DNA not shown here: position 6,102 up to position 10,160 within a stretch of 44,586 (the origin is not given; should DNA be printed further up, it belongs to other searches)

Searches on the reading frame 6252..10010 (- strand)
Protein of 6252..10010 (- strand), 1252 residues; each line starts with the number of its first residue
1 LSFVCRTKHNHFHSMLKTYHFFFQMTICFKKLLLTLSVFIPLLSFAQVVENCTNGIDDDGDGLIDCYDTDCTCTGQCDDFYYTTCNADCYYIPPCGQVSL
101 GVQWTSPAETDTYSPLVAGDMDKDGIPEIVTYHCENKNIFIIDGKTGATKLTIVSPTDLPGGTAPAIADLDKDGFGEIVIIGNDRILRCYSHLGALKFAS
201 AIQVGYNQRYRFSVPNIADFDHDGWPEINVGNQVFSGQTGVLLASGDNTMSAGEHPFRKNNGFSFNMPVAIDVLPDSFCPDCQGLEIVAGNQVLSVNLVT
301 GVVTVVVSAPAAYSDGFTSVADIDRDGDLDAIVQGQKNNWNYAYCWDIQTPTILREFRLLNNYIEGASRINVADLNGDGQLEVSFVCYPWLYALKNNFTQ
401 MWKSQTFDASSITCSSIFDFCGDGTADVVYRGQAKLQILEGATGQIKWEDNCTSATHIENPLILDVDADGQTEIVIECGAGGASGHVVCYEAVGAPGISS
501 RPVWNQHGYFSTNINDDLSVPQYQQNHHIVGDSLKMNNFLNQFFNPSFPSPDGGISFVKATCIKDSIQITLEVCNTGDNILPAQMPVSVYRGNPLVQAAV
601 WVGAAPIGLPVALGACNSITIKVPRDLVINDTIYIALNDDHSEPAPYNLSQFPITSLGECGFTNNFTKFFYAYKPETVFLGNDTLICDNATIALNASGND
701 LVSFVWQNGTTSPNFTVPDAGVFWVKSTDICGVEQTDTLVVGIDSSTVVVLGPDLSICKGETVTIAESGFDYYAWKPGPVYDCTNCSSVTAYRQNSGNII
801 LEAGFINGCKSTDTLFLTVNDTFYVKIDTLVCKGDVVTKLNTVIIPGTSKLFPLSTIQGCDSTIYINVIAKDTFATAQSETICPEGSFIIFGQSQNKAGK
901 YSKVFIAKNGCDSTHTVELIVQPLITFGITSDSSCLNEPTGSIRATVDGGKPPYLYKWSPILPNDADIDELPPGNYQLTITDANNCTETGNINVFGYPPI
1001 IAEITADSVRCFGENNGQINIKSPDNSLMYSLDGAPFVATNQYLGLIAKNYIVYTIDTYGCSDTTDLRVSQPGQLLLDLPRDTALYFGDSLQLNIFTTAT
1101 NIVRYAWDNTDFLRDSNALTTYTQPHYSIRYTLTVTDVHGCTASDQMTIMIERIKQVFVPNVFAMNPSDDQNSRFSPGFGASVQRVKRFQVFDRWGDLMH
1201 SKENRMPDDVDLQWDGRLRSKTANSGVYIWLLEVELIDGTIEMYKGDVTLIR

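Call 79: search_protein_families(library=pfam, proteins=[window:6252-10010:-], max_evalue=0.00001)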
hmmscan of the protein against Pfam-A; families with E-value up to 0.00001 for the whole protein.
window:6252-10010:- (1252 aa): 4 families
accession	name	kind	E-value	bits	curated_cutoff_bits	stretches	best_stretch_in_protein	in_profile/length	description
PF13517.12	FG-GAP_3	-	8.4e-20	71.6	26.9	1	120-179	1-60/61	FG-GAP-like repeat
PF13573.12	SprB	-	2.4e-12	46.7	28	1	929-960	3-34/37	SprB repeat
PF01839.29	FG-GAP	-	2.5e-08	34.1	22.1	0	162-180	2-20/37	FG-GAP repeat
PF13585.12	CHU_C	-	1.8e-06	28.4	27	1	1158-1246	2-82/86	CHU_C Type IX secretion signal domain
